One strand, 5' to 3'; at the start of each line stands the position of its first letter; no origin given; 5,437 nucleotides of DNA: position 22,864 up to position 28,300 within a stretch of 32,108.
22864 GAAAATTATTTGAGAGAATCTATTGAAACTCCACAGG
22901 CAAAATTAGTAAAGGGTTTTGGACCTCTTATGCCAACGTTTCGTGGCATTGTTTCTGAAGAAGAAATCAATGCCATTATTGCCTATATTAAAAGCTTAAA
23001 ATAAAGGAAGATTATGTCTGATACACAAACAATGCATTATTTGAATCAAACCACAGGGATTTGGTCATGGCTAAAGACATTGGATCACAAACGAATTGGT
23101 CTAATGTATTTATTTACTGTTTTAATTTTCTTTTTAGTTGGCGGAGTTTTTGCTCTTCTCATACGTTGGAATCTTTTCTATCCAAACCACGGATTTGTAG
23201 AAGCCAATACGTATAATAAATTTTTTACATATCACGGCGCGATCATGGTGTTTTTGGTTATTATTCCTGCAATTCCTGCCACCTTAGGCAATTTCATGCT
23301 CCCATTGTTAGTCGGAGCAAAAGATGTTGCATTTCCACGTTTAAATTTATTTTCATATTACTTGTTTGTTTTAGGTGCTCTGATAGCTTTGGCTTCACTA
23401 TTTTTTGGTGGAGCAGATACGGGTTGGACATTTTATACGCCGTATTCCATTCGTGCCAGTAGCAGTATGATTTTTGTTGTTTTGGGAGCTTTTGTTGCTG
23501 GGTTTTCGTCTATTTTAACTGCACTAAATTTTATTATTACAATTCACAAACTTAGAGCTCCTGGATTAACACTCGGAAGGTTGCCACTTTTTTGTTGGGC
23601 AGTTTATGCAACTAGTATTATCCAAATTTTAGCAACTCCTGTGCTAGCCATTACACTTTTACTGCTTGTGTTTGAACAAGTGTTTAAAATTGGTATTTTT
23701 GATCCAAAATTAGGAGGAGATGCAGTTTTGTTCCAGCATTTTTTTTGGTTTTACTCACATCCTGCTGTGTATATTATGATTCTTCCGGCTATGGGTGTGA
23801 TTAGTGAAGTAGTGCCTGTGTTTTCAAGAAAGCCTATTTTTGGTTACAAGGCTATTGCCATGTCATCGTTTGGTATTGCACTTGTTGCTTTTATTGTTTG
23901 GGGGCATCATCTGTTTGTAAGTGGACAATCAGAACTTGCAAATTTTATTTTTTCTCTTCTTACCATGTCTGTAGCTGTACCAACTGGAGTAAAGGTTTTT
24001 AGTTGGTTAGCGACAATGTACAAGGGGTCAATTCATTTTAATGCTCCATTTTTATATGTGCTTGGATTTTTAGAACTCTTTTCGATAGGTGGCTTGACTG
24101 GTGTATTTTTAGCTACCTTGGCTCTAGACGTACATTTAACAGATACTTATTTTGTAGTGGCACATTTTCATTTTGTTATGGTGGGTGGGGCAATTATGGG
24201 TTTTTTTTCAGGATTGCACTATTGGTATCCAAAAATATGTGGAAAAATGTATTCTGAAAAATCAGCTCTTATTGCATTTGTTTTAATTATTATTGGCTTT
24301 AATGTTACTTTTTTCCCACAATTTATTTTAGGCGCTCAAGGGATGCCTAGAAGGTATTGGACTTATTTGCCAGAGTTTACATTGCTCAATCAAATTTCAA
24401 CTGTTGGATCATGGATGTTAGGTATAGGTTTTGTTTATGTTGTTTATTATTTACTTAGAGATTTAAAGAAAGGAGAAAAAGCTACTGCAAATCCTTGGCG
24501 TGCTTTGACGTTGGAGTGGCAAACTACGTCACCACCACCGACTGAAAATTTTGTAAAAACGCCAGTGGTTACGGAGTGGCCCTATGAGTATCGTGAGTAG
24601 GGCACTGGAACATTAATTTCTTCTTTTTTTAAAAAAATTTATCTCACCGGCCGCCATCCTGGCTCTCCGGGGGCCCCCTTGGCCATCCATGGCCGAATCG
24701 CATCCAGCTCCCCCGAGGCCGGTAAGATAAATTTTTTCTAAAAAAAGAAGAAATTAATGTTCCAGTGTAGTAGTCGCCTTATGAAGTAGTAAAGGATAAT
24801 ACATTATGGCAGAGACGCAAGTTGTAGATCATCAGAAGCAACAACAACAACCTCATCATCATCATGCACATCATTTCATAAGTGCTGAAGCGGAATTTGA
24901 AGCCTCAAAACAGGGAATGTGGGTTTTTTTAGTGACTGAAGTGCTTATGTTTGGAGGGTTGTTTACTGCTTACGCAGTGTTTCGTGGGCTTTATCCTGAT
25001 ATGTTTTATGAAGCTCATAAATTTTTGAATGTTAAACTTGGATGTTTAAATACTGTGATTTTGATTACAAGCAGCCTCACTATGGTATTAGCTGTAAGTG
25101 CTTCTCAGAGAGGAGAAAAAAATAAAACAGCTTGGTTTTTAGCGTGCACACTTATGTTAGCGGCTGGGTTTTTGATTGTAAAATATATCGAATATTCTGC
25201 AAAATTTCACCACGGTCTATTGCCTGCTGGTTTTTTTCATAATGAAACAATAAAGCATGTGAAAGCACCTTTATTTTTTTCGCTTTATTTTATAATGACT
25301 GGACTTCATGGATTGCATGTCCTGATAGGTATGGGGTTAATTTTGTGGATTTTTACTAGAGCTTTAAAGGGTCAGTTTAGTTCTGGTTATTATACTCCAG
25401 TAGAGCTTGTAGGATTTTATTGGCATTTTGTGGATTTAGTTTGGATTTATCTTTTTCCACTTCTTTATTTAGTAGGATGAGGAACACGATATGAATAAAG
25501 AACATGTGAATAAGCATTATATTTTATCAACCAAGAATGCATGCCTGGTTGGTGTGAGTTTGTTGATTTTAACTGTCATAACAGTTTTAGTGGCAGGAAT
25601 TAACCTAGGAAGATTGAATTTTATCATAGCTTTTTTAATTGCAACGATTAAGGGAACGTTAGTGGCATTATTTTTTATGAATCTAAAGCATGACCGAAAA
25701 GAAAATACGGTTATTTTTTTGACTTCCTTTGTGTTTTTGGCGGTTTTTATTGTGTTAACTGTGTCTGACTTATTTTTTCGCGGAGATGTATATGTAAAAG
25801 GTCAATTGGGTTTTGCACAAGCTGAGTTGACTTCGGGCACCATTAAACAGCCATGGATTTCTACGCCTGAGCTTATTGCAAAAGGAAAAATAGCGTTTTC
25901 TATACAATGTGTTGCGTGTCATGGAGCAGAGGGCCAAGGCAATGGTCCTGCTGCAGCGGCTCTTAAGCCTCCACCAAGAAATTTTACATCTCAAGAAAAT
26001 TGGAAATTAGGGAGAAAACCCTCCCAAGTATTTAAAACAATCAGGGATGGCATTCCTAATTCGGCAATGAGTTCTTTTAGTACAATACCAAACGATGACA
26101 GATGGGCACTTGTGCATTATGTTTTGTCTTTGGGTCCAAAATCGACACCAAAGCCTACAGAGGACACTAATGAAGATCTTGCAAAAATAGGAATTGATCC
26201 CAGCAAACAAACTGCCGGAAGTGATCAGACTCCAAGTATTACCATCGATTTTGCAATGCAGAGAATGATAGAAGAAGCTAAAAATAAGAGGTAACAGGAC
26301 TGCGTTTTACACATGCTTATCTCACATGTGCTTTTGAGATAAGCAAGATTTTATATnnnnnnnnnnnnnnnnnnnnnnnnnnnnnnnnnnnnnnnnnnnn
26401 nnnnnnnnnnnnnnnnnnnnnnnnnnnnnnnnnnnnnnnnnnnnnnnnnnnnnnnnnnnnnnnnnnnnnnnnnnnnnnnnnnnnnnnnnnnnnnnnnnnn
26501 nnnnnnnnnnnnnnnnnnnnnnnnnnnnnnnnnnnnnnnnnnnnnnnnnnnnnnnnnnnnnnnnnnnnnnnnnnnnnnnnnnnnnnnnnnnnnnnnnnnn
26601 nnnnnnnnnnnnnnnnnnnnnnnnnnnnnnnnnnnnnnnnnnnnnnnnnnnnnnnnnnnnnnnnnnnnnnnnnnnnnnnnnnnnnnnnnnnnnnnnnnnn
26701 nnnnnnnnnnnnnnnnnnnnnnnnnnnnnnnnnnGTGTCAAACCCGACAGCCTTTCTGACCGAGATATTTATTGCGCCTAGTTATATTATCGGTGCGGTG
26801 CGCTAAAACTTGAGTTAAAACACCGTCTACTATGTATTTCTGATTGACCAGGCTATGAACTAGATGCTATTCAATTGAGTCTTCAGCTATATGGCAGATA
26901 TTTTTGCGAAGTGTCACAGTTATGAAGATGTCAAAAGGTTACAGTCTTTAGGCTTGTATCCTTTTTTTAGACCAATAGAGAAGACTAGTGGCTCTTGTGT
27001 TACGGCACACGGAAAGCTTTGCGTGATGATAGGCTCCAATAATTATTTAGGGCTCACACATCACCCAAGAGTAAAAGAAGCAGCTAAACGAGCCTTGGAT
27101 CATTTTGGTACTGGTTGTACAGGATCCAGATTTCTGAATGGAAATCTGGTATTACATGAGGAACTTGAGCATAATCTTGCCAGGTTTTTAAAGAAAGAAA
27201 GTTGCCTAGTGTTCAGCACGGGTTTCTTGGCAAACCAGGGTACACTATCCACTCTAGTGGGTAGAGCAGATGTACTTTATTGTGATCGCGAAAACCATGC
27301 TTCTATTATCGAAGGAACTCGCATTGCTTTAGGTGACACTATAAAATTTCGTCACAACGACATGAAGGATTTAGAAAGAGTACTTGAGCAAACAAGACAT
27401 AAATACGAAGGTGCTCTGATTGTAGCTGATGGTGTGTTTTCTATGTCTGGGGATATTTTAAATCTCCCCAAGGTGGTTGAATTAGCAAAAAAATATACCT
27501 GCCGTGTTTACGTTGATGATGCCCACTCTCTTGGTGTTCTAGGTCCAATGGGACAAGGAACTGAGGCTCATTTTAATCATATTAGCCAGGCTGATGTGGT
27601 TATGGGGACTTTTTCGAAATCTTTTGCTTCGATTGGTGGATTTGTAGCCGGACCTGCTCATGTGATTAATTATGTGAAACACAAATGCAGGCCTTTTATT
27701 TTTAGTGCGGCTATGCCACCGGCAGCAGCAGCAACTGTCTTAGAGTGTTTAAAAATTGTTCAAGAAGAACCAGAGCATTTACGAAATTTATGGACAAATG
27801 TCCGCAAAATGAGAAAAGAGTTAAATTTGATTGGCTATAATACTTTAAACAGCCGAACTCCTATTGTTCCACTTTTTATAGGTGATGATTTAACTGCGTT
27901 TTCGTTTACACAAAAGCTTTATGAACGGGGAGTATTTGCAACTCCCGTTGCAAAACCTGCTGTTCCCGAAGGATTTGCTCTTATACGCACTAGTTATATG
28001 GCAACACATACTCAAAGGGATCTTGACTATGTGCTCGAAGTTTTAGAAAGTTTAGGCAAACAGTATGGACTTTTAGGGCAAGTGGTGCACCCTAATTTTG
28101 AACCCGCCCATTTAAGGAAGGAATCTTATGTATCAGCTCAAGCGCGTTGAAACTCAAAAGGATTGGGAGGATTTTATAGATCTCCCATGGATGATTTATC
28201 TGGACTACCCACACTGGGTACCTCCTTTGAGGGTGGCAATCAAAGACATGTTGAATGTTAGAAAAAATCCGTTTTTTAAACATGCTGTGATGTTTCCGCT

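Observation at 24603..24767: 165-bp near-perfect inverted repeat with a 70% G+C core inserted between ctaD and ctaE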

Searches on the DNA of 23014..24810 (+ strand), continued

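Call 85: search_with_rna_model(model_id=R1, sources=[window, L101, L098, L026], max_evalue=10, filters=off, show_alignments=3)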
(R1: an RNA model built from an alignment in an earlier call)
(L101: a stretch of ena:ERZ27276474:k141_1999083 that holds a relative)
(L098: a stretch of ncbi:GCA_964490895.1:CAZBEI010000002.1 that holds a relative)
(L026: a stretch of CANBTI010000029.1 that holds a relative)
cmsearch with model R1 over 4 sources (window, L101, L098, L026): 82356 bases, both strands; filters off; matches with E-value up to 10: 21.
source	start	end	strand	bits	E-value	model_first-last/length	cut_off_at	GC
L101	2225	2327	+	34.9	2.7e-06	1-132/132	no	0.44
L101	2225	2327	-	33.4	6.3e-06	1-132/132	no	0.44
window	24611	24759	-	24.2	0.001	1-132/132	no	0.45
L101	2673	2737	-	19.1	0.018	1-132/132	no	0.35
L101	2671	2738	+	18.1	0.031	1-132/132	no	0.34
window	24613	24757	+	16.2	0.09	1-132/132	no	0.45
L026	3079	3113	+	14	0.31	1-132/132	no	0.4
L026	3079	3113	-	11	1.6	1-132/132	no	0.4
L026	18284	18350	+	10.9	1.7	1-132/132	no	0.28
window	17452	17535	+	10.3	2.4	1-132/132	no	0.42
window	18292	18323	+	9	4.9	1-132/132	no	0.16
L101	1591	1618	+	9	4.9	1-132/132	no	0.25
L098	4620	4673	+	8.9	5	1-132/132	no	0.33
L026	16257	16367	+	8.7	5.8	1-132/132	no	0.31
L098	8599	8668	+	8.5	6.3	1-132/132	no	0.5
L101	1591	1618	-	8.3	7.1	1-132/132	no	0.25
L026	13172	13216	+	8.2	7.5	1-132/132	no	0.58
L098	8599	8668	-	8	8.4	1-132/132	no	0.5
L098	20508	20606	-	7.9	8.8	1-132/132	no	0.27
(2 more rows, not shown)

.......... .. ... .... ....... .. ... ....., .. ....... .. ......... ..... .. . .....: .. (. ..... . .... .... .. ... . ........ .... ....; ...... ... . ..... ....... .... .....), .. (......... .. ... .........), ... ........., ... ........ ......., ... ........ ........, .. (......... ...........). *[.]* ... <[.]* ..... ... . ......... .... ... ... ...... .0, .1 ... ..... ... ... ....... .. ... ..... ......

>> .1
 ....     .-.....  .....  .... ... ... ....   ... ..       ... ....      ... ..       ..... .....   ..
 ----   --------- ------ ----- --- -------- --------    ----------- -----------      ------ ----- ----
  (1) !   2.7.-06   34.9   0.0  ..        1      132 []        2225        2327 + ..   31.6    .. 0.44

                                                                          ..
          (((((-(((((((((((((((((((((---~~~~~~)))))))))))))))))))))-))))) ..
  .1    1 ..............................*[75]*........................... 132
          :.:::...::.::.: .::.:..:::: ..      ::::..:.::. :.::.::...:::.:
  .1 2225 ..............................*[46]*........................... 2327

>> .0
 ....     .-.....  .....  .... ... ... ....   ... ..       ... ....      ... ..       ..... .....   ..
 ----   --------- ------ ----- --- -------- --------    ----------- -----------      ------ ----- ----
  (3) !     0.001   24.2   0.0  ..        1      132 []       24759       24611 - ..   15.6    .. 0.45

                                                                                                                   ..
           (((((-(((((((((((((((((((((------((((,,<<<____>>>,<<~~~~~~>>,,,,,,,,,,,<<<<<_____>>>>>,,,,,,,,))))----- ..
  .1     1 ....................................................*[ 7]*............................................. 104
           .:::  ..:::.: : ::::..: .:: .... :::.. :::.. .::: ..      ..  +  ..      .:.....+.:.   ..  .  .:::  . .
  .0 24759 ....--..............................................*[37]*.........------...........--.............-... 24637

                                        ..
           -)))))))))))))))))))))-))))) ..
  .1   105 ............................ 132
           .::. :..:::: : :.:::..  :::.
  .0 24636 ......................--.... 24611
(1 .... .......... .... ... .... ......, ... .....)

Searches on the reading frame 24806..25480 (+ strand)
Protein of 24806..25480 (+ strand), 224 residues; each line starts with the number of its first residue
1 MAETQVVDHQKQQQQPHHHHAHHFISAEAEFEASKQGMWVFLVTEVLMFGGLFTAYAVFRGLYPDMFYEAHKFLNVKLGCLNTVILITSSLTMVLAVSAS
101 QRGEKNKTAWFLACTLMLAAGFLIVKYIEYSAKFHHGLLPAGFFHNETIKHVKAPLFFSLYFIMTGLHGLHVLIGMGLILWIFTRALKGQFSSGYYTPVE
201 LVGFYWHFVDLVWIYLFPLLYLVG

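Call 10: search_protein_families(library=ncbifam, proteins=[window:24806-25480:+])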
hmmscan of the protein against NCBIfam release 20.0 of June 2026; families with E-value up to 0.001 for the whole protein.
window:24806-25480:+ (224 aa): 4 families
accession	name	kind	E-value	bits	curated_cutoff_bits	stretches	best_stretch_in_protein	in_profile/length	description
NF050119.1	aa3_CtaE_Actin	exception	3e-30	105.9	190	1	36-223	13-189/190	aa3-type cytochrome oxidase subunit III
TIGR02842.1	CyoC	equivalog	5.3e-27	95.3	223.75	1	37-224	4-178/180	cytochrome o ubiquinol oxidase subunit III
NF007944.0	PRK10663.1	equivalog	1.1e-20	74.3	340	1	11-224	7-202/204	cytochrome o ubiquinol oxidase subunit III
TIGR02897.1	QoxC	equivalog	2.8e-20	73.3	239.9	1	33-224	9-188/190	cytochrome aa3 quinol oxidase subunit III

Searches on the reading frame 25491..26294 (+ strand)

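Call 10: search_protein_families(library=ncbifam, proteins=[window:25491-26294:+])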
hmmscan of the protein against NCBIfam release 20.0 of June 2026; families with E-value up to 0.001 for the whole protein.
window:25491-26294:+ (267 aa): 5 families
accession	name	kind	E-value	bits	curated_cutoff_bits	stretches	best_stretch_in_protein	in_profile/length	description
TIGR02229.1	caa3_sub_IV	subfamily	9.2e-16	58.4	37.25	1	9-96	2-91/92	caa(3)-type oxidase, subunit IV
NF033864.1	cytochrome579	equivalog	3e-13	49.9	280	1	116-216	36-141/179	cytochrome 579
NF011054.0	PRK14486.1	equivalog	1.7e-09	37.6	447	1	116-213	202-289/294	putative bifunctional cbb3-type cytochrome c oxidase subunit II/cytochrome c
TIGR00782.1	ccoP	equivalog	1.4e-06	27.9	179.95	1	126-216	200-283/285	cytochrome-c oxidase, cbb3-type subunit III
NF050122.1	bc1_QcrC_actin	exception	0.00079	18.8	200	0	110-152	22-64/253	cytochrome bc1 complex diheme cytochrome c subunit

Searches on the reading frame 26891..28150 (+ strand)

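Call 10: search_protein_families(library=ncbifam, proteins=[window:26891-28150:+])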
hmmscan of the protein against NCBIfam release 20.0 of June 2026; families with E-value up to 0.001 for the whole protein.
window:26891-28150:+ (419 aa): 13 families
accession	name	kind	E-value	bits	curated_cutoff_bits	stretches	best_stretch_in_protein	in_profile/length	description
NF047600.1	SerpalmtaseCFB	equivalog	9.3e-147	488.8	640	1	6-389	7-389/395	serine palmitoyltransferase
TIGR01825.1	gly_Cac_T_rel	subfamily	2.7e-123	411.4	535.4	1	12-395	3-385/385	BioF/Kbl family PLP-dependent acyltransferase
TIGR00858.1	bioF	equivalog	1.1e-114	383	426.45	1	27-385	6-364/365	8-amino-7-oxononanoate synthase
NF005394.0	PRK06939.1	equivalog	1.5e-111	373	460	1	12-393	11-395/397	glycine C-acetyltransferase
NF047599.1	SerpalmtaseBetaP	equivalog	5.5e-108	361.1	500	1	8-392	7-393/394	serine palmitoyltransferase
TIGR01822.1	2am3keto_CoA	equivalog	4.4e-90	302.4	493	1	13-394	8-392/393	glycine C-acetyltransferase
NF047603.1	SerpalmtaseAlphaP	equivalog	2.2e-82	276.9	670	1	25-394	27-398/399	serine palmitoyltransferase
TIGR01821.1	5aminolev_synth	equivalog_domain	9.4e-76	255.2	338.55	1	42-393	45-398/402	5-aminolevulinate synthase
NF005526.0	PRK07179.1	equivalog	3.2e-67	226.9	428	1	44-391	56-398/407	alpha-hydroxyketone-type quorum-sensing autoinducer synthase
NF005697.0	PRK07505.1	subfamily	1.2e-44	152.5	342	1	30-391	36-401/405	hypothetical protein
NF004608.1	PRK05937.1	equivalog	7.4e-35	120.4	399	1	70-392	37-349/366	8-amino-7-oxononanoate synthase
NF041364.1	GntC_guanitoxin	equivalog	7.8e-06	25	415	1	193-375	157-345/356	guanitoxin biosynthesis PLP-dependent (S)-gamma-hydroxy-L-arginine cyclodehydratase GntC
NF000586.1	PRK00011.1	subfamily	4.6e-05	22.4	335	1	160-323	144-302/404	serine hydroxymethyltransferase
